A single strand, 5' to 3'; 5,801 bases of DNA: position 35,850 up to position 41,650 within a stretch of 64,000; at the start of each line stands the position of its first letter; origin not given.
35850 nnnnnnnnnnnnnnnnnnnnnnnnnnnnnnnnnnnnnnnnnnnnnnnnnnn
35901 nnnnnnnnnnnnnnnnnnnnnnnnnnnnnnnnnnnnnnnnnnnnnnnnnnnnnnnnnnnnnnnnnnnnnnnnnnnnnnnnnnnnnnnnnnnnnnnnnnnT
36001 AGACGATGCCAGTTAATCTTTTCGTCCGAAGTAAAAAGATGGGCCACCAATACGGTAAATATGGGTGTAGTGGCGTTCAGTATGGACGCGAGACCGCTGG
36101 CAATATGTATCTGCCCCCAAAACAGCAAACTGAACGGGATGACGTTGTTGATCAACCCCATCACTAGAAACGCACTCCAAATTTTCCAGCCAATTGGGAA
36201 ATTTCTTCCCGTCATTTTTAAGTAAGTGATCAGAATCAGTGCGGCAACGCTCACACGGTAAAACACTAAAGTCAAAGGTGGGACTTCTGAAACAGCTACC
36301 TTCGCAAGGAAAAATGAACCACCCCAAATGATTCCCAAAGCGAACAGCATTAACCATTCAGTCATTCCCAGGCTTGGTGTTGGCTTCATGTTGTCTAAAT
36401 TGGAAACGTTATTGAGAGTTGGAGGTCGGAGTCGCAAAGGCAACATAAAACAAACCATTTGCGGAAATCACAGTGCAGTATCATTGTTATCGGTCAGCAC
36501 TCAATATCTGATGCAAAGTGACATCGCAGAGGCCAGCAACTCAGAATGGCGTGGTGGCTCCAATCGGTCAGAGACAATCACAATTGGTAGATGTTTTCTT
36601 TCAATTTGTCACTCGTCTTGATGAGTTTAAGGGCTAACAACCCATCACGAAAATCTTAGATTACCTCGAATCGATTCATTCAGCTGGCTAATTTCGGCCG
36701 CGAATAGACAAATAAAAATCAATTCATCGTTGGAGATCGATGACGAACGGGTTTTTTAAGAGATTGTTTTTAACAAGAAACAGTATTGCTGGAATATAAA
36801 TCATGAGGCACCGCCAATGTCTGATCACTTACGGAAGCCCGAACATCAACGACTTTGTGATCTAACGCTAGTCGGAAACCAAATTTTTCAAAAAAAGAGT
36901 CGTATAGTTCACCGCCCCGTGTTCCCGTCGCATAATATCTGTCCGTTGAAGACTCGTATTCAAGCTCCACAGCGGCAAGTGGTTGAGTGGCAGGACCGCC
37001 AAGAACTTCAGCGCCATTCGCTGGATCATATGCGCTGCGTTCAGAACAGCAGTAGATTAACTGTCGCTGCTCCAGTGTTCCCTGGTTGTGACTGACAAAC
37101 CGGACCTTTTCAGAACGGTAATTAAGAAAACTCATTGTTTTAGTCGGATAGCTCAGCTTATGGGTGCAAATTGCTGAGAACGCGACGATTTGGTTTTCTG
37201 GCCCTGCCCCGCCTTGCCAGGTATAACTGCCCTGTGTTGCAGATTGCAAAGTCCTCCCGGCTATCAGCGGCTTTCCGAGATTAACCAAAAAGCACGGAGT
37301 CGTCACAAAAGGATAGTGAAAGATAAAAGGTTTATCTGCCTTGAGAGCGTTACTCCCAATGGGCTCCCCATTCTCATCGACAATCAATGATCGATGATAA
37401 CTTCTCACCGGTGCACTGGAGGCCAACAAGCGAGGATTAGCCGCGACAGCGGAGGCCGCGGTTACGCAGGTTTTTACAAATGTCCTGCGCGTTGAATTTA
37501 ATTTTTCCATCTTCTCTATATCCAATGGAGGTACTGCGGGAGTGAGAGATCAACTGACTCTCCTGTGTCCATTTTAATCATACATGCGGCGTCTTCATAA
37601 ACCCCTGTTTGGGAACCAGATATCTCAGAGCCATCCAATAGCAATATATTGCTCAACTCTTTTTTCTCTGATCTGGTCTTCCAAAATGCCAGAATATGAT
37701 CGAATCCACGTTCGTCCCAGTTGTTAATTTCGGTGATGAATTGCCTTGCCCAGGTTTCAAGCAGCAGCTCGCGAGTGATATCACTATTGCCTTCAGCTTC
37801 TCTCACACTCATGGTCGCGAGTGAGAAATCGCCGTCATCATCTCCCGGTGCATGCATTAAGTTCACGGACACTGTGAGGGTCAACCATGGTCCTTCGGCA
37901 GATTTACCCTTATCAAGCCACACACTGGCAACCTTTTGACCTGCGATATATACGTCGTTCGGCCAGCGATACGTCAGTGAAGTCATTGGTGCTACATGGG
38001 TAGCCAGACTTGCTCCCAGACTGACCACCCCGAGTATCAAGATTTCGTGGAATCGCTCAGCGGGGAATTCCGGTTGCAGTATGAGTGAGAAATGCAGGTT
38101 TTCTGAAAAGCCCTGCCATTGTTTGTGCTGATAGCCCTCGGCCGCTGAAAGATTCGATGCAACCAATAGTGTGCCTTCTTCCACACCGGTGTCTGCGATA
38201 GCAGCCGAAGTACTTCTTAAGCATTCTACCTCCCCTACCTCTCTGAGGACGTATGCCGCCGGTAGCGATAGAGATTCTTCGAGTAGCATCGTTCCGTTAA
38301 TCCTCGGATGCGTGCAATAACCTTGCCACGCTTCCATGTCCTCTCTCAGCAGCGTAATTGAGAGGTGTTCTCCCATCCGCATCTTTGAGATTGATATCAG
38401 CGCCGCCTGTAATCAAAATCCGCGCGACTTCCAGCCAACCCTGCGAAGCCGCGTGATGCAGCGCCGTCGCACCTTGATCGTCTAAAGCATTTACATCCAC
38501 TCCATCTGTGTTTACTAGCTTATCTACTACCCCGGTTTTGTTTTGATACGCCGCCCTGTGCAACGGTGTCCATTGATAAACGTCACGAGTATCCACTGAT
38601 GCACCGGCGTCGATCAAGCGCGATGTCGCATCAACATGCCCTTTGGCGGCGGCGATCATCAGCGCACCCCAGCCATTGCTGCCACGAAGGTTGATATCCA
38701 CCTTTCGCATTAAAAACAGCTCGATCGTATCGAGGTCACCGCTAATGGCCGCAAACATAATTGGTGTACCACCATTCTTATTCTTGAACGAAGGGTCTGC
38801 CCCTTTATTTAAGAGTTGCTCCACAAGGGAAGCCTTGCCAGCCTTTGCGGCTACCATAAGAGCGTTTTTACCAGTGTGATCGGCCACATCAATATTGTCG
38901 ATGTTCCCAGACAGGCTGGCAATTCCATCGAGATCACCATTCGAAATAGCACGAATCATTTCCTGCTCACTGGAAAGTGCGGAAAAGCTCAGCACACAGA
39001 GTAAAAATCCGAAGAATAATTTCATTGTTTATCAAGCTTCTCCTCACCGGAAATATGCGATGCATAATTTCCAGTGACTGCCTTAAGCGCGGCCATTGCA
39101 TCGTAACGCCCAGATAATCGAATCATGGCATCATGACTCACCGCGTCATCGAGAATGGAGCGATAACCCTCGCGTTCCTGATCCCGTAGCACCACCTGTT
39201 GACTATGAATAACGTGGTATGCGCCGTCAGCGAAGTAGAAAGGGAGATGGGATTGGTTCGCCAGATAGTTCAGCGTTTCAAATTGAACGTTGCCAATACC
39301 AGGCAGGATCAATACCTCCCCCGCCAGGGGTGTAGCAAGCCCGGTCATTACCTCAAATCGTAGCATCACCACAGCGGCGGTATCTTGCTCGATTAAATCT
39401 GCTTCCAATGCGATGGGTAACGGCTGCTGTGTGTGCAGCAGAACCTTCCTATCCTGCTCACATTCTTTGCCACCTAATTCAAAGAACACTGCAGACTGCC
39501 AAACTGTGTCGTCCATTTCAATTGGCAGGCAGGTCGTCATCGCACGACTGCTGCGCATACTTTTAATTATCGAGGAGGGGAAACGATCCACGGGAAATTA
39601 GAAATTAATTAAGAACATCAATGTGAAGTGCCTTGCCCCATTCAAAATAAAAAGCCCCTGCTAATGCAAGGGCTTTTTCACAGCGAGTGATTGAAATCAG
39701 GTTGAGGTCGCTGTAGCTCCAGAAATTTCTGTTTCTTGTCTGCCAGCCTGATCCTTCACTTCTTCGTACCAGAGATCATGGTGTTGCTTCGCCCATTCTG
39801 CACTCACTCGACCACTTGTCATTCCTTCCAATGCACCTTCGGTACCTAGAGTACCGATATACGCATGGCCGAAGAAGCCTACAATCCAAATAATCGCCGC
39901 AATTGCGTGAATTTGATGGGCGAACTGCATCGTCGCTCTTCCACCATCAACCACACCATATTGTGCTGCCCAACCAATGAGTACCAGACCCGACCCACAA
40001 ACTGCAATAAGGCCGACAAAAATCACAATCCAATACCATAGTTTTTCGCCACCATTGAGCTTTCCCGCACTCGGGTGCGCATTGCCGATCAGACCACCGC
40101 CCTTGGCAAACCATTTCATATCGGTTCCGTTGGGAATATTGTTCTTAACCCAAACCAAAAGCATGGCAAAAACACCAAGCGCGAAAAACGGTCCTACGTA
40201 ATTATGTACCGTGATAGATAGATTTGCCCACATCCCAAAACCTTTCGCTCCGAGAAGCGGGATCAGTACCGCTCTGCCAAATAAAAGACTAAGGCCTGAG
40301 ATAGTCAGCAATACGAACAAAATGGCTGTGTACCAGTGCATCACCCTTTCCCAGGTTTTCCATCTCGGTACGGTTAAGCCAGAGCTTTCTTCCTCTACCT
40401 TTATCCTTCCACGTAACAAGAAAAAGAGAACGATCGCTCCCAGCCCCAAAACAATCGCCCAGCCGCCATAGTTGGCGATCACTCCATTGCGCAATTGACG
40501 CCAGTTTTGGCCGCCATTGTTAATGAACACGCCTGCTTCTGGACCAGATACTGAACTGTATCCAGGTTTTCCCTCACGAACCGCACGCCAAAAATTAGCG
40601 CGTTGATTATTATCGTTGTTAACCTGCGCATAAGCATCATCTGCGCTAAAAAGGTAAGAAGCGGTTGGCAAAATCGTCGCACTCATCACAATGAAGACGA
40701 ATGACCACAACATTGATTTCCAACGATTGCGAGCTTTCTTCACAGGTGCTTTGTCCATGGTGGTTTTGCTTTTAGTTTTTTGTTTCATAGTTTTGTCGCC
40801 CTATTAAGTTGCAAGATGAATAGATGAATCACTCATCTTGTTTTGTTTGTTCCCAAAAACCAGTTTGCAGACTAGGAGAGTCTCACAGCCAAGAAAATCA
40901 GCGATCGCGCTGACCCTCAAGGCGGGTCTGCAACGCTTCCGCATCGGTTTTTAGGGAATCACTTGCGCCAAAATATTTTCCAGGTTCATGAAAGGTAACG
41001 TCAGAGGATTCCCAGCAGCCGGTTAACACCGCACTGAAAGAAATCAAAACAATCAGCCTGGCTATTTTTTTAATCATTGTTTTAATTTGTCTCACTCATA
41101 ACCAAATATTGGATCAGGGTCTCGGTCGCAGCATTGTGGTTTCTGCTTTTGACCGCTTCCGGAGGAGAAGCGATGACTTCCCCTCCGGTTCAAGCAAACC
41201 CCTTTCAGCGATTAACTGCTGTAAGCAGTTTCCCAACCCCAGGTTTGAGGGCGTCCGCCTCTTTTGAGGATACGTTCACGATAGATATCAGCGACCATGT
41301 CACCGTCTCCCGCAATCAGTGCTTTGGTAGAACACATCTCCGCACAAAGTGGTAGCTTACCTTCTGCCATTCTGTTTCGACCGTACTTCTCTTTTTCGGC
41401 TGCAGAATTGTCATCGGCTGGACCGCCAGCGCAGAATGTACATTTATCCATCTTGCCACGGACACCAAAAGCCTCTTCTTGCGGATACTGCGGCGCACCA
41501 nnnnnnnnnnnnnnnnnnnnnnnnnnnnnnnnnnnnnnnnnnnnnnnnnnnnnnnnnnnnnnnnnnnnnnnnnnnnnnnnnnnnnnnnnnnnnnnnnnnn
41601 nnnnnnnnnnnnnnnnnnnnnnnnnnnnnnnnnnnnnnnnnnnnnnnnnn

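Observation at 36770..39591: Unexplained four-gene module directly behind the periplasmic formate dehydrogenase operon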

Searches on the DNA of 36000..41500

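Call 84: search_rna_families(source=window, start=36000, end=41500, threshold=evalue, max_evalue=1)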
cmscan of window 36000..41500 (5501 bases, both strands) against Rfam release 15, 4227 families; matches with E-value up to 1: 2.
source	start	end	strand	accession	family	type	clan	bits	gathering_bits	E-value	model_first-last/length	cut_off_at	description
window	39632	39697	-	RF02606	AbsR28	Gene; sRNA;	-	25.7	50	0.011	1-180/180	no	Acinetobacter sRNA 28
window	39623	39679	+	RF00512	Leu_leader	Cis-reg; leader;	-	24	50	0.11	1-148/148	no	Leucine operon leader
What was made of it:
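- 39649..39678 (-): Terminator-like hairpin (13-bp stem, 6 G-C pairs, 4-nt loop, then a T-run), starting 19 nt after the fdhC stop and upstream of g1. Rfam gives only sub-threshold matches here (call 84).
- Tried and rejected: Only sub-threshold terminator-type Rfam matches (call 84).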
